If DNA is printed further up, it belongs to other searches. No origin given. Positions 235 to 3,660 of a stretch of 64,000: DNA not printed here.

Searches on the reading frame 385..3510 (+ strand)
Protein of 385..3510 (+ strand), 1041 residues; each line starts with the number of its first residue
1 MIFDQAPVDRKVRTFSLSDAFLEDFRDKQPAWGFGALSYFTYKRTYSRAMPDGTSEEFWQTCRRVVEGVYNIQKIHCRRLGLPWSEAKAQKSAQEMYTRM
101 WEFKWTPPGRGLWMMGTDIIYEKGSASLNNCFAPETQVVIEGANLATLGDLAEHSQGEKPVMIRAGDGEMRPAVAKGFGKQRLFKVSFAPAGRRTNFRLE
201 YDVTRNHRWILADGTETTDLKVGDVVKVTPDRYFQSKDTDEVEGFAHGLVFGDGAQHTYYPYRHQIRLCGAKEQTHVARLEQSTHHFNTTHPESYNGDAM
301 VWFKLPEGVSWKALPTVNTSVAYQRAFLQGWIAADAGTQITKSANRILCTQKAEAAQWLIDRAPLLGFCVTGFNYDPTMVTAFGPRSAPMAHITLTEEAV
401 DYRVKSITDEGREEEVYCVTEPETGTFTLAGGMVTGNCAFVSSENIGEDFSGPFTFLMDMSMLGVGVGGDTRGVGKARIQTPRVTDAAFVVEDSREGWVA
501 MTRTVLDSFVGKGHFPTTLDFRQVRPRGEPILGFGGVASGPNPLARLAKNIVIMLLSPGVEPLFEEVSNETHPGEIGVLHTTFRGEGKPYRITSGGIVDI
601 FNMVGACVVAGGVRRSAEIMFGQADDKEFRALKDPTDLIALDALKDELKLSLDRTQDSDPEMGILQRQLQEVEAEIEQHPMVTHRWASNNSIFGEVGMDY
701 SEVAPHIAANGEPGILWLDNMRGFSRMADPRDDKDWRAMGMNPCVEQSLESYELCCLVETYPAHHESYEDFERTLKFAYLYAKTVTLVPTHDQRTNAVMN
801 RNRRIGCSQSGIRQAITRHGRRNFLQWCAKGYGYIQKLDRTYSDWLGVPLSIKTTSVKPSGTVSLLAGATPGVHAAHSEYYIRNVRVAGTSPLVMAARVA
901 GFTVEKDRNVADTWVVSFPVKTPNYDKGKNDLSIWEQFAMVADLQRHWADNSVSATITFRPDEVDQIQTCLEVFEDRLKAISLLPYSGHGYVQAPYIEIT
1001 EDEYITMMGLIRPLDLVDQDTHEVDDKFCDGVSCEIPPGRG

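Call 25: search_protein_families(library=pfam, proteins=[window:385-3510:+], max_evalue=0.001)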
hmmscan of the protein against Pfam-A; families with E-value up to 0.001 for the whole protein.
window:385-3510:+ (1041 aa): 3 families
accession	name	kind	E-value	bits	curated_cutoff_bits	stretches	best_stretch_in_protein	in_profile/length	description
PF17975.6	RNR_Alpha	-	1.8e-31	109.1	26.4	1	17-117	1-101/101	Ribonucleotide reductase alpha domain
PF21995.1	RNR-II_ins_dom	-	2.4e-10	41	27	1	487-551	35-103/107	B12-dependent ribonucleotide reductase, insertion domain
PF02867.20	Ribonuc_red_lgC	-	4e-05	22.9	23.9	0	854-960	383-498/523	Ribonucleotide reductase, barrel domain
